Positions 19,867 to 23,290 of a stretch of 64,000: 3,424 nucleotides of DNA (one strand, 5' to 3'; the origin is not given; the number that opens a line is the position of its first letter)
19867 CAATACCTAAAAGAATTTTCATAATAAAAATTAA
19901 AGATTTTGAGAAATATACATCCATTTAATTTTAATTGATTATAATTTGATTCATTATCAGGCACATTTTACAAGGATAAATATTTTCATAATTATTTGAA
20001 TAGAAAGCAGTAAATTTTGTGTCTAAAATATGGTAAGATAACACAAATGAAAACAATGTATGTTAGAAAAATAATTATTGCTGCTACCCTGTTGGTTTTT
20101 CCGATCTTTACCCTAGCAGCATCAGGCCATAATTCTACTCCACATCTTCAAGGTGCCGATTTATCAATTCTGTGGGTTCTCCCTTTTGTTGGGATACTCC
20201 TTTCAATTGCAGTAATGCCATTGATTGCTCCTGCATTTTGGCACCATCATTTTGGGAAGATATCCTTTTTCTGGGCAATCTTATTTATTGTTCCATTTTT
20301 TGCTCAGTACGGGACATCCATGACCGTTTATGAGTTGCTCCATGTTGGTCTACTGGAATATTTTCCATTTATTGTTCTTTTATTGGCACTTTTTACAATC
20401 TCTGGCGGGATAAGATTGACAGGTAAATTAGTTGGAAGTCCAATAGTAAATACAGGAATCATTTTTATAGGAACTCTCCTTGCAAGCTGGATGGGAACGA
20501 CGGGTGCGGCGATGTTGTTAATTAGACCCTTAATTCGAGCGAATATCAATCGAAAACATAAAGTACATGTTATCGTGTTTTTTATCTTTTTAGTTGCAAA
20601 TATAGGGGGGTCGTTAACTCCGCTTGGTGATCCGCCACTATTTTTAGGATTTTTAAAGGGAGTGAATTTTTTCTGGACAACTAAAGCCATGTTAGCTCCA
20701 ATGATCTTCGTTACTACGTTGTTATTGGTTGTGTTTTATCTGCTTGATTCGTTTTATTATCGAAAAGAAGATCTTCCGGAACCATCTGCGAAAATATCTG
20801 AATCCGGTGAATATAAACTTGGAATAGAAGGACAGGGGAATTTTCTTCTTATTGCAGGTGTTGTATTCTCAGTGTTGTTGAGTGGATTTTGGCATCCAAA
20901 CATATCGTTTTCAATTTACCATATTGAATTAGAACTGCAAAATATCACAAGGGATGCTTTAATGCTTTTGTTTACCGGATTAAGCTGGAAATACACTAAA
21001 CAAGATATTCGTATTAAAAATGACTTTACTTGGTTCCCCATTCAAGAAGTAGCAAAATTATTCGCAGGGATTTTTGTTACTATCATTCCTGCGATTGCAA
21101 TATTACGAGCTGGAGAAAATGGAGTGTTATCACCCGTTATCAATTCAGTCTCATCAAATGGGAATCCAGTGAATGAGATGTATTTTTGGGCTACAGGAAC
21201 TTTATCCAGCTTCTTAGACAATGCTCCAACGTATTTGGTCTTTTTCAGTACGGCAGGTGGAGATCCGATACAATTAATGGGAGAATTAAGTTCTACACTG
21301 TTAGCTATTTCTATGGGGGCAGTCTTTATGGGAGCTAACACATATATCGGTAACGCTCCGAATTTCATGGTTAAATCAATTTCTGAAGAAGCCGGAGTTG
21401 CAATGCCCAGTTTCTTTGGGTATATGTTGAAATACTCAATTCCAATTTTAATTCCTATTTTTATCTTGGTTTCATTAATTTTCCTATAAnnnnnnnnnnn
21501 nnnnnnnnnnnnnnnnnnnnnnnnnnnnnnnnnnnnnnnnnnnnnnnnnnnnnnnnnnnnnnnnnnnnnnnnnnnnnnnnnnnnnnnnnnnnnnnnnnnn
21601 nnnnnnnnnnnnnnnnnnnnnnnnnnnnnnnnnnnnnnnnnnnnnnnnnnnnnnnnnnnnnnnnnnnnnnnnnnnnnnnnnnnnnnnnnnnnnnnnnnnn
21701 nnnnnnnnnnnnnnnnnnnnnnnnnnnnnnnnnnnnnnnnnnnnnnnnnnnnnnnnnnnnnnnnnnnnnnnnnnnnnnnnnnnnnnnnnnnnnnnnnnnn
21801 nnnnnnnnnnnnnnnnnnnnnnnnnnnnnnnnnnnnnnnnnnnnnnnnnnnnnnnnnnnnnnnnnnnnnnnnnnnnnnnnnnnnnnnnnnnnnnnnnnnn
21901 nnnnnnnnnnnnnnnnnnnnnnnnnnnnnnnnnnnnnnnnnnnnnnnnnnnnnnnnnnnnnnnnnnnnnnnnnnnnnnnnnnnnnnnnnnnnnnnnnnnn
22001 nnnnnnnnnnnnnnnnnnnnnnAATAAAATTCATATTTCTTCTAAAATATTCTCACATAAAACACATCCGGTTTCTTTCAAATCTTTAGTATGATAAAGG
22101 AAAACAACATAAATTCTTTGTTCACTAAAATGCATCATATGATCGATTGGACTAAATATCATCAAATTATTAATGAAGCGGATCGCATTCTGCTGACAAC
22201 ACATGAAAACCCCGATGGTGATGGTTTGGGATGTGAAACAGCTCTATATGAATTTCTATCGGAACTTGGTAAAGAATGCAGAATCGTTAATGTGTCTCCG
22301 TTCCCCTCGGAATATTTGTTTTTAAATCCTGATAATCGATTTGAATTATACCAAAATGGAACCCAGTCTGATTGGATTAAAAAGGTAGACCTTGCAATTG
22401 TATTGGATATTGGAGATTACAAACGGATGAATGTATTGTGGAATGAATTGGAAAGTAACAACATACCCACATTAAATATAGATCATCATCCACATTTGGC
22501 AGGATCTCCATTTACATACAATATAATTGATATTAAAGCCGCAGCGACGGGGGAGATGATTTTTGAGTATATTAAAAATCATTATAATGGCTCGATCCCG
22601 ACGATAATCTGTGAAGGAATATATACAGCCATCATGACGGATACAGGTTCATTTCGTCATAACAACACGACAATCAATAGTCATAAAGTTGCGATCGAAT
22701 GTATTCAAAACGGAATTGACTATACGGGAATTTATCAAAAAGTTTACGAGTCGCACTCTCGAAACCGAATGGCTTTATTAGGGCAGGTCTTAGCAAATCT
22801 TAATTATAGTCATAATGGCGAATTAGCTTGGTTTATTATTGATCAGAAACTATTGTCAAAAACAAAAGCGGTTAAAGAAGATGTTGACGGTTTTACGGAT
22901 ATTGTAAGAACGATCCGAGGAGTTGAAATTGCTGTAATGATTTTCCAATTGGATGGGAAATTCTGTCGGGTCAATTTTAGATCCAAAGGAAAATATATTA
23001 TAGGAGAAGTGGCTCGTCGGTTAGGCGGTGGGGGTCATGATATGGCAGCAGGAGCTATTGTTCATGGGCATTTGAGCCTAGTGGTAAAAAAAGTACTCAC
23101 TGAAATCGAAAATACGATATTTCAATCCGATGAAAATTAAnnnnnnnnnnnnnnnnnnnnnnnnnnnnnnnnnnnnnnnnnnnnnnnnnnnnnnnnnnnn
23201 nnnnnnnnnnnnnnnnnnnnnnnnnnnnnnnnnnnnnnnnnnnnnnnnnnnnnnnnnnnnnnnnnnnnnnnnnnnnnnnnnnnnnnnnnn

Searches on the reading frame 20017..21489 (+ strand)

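Call 25: search_protein_families(library=ncbifam, proteins=[window:20017-21489:+], max_evalue=0.00001)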
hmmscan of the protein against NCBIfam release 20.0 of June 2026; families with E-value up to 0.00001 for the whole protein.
window:20017-21489:+ (490 aa): 0 families

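Call 72: search_protein_families(library=pfam, proteins=[window:20017-21489:+], max_evalue=0.0001)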
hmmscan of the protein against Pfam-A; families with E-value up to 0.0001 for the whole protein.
window:20017-21489:+ (490 aa): 2 families
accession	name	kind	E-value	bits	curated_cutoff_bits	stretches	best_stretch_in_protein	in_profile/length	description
PF16980.11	CitMHS_2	-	1.8e-193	643.7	25.7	1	48-490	3-448/448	Putative citrate transport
PF03600.22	CitMHS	-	2.8e-10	40.2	31.9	2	122-410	45-311/336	Citrate transporter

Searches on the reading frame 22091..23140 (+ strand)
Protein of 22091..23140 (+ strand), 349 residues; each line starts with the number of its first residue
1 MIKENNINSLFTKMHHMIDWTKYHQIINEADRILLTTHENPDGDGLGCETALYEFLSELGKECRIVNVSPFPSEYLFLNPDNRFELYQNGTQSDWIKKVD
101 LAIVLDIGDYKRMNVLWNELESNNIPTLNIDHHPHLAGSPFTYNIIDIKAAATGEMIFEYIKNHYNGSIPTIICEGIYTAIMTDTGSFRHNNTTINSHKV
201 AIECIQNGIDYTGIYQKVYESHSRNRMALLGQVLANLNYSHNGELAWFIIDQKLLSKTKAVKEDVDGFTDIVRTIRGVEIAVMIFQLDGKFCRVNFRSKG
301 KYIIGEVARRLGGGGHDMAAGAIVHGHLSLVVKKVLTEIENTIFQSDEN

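Call 72: search_protein_families(library=pfam, proteins=[window:22091-23140:+], max_evalue=0.0001)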
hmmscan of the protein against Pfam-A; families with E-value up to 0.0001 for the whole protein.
window:22091-23140:+ (349 aa): 2 families
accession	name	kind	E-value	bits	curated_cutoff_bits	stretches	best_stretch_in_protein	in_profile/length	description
PF01368.27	DHH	-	8.3e-14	52.4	28.1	1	32-181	1-125/125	DHH family, N-terminal domain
PF02272.25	DHHA1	-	2.8e-11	44.2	25.9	1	260-335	13-92/102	DHHA1 domain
